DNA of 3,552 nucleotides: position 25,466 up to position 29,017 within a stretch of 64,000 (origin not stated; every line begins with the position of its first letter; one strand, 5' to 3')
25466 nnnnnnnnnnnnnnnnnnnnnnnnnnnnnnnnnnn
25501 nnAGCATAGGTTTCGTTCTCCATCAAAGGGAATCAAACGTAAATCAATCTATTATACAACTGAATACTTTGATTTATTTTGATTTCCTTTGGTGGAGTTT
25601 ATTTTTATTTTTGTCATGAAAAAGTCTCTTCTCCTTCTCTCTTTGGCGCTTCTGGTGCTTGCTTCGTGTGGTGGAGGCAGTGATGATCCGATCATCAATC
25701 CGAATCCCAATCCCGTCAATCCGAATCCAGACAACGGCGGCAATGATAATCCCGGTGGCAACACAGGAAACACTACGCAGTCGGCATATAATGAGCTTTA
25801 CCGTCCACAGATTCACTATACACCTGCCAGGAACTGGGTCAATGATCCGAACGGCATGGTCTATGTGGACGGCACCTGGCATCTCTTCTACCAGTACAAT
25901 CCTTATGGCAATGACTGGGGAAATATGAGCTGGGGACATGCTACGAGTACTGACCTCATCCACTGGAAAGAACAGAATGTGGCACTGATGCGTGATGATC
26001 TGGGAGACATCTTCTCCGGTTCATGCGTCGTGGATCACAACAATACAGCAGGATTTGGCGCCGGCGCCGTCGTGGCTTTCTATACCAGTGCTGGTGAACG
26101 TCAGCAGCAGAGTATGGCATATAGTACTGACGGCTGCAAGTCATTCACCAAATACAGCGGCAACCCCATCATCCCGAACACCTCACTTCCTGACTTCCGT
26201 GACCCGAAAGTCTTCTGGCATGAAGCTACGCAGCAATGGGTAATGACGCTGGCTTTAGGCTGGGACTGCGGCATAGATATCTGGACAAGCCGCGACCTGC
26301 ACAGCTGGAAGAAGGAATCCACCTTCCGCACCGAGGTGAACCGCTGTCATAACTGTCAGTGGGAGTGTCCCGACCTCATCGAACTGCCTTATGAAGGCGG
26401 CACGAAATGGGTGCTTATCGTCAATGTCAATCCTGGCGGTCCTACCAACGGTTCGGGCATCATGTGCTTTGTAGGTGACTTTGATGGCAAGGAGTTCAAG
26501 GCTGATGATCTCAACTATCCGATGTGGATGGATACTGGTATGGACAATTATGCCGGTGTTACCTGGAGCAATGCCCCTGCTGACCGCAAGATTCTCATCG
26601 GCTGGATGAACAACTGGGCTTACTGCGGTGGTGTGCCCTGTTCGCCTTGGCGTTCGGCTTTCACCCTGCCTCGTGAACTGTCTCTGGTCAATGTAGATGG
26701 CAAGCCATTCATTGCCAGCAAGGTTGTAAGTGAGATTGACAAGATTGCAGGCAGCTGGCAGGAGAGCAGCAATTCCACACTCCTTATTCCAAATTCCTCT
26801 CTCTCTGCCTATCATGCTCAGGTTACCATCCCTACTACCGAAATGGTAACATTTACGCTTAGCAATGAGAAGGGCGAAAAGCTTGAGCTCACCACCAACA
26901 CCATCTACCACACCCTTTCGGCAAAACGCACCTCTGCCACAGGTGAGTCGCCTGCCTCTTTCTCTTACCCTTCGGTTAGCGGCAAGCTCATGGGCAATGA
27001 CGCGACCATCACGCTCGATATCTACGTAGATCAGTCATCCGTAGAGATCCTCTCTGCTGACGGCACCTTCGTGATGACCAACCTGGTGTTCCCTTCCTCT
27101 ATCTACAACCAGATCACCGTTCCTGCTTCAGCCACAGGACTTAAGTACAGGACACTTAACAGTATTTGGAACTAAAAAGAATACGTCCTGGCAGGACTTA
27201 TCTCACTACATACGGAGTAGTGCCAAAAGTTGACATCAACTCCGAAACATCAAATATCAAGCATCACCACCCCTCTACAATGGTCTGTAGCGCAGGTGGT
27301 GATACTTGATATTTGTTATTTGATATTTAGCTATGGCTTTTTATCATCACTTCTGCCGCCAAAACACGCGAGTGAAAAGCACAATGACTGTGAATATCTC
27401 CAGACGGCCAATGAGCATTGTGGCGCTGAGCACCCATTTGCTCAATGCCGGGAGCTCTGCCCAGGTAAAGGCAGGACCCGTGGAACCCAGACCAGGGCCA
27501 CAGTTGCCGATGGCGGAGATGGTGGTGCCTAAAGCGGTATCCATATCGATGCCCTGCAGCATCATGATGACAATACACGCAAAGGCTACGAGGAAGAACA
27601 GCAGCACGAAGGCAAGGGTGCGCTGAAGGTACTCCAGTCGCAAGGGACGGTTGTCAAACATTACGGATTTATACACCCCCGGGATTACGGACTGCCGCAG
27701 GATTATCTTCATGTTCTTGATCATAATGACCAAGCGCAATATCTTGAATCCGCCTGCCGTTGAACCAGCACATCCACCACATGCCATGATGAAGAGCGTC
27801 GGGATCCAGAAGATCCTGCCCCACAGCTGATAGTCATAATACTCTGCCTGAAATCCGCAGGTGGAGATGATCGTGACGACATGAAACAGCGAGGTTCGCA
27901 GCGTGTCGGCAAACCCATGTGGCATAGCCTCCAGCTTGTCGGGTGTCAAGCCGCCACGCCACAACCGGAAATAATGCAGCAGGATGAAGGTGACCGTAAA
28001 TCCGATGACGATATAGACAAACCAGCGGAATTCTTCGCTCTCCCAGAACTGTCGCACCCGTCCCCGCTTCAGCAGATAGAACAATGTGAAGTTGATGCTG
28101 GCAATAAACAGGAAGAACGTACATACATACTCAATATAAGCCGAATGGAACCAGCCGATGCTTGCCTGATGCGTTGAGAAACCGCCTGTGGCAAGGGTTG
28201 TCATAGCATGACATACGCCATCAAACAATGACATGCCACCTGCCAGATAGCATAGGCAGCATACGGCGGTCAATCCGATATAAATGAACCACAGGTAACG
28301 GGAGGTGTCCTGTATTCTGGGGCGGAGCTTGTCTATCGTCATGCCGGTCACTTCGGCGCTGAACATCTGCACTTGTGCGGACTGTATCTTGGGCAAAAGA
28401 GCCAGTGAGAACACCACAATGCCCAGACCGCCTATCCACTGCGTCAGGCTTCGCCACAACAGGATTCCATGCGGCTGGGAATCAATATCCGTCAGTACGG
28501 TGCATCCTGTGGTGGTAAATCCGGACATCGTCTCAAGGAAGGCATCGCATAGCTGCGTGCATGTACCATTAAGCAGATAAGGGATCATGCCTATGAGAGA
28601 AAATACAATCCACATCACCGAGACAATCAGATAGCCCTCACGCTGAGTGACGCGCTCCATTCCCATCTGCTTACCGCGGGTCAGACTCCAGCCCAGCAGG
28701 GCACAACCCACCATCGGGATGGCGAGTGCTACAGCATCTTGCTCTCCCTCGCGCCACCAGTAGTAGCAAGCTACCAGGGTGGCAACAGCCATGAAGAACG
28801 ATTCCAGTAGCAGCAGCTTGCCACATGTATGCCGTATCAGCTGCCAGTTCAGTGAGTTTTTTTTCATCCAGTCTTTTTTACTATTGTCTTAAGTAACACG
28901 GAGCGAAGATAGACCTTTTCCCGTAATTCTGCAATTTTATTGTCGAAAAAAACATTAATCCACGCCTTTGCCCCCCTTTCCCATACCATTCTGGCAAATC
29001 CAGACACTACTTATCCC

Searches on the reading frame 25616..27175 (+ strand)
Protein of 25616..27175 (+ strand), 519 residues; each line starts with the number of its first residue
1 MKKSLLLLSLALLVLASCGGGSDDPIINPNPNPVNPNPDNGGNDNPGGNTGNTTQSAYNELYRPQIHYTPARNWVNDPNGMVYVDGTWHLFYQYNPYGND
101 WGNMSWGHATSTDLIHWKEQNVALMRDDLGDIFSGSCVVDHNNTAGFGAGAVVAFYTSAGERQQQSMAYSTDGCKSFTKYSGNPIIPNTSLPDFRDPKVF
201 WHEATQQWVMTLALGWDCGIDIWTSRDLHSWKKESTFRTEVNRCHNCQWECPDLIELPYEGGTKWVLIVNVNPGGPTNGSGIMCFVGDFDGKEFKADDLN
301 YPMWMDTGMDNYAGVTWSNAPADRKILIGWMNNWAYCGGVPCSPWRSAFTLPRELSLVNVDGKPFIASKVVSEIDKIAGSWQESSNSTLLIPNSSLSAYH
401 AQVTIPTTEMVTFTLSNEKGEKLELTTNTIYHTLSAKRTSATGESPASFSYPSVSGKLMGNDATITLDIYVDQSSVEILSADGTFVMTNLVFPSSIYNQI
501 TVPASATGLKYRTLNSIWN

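Call 90: search_protein_families(library=pfam, proteins=[window:25616-27175:+])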
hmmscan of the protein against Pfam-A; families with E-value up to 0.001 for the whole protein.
window:25616-27175:+ (519 aa): 2 families
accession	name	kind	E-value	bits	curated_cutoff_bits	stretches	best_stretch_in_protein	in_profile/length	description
PF00251.26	Glyco_hydro_32N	-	4e-87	293.1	22.1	1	67-359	1-298/307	Glycosyl hydrolases family 32 N-terminal domain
PF08244.19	Glyco_hydro_32C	-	1.3e-14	55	21.9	1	389-506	28-146/158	Glycosyl hydrolases family 32 C terminal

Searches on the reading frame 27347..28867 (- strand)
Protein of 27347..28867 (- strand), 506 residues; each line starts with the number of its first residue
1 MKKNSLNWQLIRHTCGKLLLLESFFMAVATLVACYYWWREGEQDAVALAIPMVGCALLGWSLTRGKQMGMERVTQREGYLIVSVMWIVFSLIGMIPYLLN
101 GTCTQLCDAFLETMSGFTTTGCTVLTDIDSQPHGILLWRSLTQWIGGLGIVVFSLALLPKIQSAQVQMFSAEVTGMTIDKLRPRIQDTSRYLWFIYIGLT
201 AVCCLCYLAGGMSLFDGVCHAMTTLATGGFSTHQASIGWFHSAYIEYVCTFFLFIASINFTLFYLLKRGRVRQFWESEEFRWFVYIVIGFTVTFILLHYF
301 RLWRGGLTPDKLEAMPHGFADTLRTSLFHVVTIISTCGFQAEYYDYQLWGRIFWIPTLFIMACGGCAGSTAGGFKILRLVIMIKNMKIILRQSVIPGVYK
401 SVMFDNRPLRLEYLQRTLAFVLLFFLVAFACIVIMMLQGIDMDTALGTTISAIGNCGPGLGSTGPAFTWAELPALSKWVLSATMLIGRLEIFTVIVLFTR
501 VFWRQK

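Call 90: search_protein_families(library=pfam, proteins=[window:27347-28867:-])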
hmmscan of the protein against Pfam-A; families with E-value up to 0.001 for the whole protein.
window:27347-28867:- (506 aa): 1 family
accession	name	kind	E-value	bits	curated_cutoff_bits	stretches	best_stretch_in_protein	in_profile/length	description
PF02386.22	TrkH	-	7.5e-63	213.1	27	1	72-499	29-491/502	Cation transport protein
